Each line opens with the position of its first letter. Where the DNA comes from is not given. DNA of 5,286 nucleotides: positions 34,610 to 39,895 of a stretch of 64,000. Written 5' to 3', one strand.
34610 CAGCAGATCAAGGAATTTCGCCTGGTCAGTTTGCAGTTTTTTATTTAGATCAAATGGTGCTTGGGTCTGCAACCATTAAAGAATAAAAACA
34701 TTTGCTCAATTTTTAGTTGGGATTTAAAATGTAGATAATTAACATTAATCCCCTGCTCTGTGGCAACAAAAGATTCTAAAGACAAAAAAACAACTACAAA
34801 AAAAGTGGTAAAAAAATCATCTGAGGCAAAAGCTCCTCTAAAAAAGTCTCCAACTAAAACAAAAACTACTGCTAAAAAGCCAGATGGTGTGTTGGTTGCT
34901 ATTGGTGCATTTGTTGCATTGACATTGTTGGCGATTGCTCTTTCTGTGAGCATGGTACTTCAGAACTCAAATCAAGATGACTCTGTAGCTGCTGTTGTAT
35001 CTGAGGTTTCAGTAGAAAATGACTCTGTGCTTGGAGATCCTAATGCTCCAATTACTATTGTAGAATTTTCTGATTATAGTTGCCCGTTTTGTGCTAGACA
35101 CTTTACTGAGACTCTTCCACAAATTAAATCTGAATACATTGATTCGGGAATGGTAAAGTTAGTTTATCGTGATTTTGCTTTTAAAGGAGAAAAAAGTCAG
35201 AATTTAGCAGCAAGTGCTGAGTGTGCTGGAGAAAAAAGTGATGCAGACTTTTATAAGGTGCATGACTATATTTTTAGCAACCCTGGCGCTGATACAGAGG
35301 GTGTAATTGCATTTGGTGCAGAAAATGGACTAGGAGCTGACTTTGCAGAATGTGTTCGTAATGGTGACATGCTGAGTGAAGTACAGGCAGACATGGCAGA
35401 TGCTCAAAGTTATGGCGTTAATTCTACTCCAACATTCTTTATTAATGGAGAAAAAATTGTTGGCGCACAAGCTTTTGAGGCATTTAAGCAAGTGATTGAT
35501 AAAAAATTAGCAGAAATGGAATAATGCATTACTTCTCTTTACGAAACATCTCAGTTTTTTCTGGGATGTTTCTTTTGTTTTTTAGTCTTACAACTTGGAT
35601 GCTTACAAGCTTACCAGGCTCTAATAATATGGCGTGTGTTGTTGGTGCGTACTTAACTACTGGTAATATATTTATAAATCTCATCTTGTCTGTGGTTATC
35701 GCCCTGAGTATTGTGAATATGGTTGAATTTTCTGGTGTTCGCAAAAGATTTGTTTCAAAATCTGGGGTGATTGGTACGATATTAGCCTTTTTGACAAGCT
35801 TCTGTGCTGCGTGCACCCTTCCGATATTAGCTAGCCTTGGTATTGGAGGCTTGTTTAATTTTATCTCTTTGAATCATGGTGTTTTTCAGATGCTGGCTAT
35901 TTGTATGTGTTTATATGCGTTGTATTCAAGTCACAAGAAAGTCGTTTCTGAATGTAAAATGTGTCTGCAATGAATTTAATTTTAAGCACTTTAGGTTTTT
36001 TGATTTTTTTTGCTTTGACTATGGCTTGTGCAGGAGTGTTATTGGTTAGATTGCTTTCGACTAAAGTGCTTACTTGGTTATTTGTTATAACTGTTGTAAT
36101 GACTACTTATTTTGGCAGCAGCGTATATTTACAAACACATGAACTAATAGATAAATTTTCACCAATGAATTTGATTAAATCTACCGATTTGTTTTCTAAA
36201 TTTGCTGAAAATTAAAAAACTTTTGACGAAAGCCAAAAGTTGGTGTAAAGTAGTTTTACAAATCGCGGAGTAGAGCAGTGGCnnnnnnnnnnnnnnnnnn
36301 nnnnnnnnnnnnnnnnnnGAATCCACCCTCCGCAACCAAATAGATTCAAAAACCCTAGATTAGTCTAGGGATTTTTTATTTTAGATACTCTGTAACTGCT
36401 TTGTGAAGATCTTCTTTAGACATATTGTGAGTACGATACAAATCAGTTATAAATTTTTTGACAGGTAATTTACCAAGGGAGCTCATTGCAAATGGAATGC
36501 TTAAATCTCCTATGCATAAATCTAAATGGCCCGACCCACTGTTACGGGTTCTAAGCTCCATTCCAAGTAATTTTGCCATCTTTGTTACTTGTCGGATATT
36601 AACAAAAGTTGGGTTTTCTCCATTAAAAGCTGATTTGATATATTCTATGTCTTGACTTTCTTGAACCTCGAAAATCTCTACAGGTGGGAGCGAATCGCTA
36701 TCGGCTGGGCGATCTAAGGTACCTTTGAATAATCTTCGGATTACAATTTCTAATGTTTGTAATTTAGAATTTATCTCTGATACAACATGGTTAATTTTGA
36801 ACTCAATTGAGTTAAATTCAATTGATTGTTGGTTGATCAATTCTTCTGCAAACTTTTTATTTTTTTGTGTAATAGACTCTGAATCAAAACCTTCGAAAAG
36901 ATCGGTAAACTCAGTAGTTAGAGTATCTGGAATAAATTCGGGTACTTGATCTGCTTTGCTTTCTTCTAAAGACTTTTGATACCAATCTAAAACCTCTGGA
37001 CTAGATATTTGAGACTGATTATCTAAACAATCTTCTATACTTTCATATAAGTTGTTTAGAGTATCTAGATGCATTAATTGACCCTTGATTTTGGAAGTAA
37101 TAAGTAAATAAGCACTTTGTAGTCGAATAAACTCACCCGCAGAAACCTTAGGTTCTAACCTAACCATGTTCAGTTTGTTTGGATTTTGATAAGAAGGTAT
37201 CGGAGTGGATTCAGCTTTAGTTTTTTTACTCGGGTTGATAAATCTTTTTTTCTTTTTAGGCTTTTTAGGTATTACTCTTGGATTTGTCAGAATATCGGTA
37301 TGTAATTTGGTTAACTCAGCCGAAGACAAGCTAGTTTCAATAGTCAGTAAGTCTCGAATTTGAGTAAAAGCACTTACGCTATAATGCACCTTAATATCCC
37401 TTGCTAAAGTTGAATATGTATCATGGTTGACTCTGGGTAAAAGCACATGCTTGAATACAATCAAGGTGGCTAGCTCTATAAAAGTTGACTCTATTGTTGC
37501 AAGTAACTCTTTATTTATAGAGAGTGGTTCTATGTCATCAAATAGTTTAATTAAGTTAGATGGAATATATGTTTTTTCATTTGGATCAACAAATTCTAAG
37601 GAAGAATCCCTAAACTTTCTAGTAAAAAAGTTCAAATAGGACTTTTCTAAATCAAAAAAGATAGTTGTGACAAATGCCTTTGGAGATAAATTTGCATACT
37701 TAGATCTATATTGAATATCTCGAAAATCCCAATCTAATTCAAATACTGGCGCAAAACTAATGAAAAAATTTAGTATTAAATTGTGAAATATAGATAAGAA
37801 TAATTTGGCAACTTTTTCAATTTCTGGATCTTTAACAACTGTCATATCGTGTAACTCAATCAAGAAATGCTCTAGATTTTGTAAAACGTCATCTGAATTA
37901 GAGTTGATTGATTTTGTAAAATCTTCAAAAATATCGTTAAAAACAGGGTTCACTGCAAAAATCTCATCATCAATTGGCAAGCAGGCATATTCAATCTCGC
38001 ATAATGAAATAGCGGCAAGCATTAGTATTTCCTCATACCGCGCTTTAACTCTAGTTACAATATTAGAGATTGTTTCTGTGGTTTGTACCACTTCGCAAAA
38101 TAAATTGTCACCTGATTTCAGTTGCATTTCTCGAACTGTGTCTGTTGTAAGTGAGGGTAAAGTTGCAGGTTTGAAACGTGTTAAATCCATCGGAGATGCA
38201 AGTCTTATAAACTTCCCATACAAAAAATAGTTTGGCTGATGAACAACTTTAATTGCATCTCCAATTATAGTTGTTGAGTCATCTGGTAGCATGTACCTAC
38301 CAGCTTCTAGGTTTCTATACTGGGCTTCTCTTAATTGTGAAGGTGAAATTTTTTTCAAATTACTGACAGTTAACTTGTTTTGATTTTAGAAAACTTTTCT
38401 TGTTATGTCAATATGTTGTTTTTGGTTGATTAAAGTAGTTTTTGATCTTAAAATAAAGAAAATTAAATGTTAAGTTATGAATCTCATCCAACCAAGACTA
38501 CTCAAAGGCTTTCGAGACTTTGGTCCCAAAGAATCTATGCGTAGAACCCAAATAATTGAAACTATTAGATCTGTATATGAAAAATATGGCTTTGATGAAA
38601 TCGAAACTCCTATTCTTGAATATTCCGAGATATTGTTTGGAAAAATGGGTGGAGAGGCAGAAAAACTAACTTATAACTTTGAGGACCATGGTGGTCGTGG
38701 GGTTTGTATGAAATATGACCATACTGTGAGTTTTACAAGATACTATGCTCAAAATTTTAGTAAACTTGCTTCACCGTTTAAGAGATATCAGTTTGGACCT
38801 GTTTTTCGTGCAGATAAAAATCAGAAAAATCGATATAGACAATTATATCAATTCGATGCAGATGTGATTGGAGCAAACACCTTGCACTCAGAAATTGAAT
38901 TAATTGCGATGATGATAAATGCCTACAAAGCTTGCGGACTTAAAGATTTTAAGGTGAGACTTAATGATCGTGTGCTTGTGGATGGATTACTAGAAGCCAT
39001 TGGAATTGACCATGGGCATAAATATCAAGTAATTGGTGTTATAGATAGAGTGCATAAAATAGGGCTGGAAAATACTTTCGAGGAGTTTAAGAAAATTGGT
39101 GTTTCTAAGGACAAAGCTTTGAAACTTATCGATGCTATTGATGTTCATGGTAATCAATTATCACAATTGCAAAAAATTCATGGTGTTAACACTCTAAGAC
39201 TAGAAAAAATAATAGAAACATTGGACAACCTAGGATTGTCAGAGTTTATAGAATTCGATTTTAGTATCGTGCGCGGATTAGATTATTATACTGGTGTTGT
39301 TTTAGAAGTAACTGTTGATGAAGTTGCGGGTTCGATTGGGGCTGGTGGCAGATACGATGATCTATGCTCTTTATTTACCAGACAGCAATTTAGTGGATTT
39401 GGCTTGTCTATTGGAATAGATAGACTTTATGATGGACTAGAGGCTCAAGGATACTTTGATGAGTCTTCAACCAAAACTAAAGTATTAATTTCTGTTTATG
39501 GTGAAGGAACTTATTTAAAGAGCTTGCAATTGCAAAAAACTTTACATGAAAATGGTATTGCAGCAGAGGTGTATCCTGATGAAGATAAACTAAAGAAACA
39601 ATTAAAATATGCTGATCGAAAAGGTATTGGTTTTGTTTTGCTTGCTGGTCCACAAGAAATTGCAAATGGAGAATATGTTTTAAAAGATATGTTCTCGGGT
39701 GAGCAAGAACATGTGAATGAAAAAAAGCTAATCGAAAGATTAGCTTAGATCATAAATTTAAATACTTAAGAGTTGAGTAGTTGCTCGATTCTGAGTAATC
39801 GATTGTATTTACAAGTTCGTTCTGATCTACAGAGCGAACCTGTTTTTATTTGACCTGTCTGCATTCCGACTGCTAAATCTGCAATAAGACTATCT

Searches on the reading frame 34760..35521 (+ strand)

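Call 100: search_protein_families(library=pfam, proteins=[window:34760-35521:+], max_evalue=0.00001)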
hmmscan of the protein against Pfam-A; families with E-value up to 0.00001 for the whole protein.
window:34760-35521:+ (254 aa): 3 families
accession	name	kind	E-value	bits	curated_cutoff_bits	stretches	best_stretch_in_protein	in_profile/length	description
PF13462.12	Thioredoxin_4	-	6.8e-38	130.9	23.2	1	86-248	3-165/165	Thioredoxin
PF01323.26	DSBA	-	8.4e-16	58.7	25.6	1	99-246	1-190/191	DSBA-like thioredoxin domain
PF13098.12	Thioredoxin_2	-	1.4e-06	29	27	1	97-245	6-103/104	Thioredoxin-like domain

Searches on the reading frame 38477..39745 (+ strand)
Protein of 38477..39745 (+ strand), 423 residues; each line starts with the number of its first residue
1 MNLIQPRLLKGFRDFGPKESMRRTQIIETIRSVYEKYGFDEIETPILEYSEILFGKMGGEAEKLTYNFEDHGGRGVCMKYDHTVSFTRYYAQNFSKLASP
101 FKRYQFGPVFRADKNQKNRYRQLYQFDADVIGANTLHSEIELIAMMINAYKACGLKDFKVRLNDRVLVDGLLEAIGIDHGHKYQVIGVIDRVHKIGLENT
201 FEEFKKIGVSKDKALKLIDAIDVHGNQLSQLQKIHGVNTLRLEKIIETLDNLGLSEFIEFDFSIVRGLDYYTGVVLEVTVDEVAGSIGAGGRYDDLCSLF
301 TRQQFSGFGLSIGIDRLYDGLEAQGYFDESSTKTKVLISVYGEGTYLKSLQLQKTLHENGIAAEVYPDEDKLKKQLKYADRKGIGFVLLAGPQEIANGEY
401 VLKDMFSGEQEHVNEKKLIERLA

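Call 100: search_protein_families(library=pfam, proteins=[window:38477-39745:+], max_evalue=0.00001)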
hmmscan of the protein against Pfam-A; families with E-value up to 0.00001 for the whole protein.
window:38477-39745:+ (423 aa): 3 families
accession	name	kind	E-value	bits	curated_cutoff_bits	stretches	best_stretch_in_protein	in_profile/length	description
PF13393.11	tRNA-synt_His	-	8.4e-49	166.9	25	1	11-317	1-308/308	Histidyl-tRNA synthetase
PF03129.25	HGTP_anticodon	-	5e-14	52.7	21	1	347-422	16-91/94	Anticodon binding domain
PF00587.30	tRNA-synt_2b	-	5e-07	30.4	29.3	1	66-165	1-106/179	tRNA synthetase class II core domain (G, H, P, S and T)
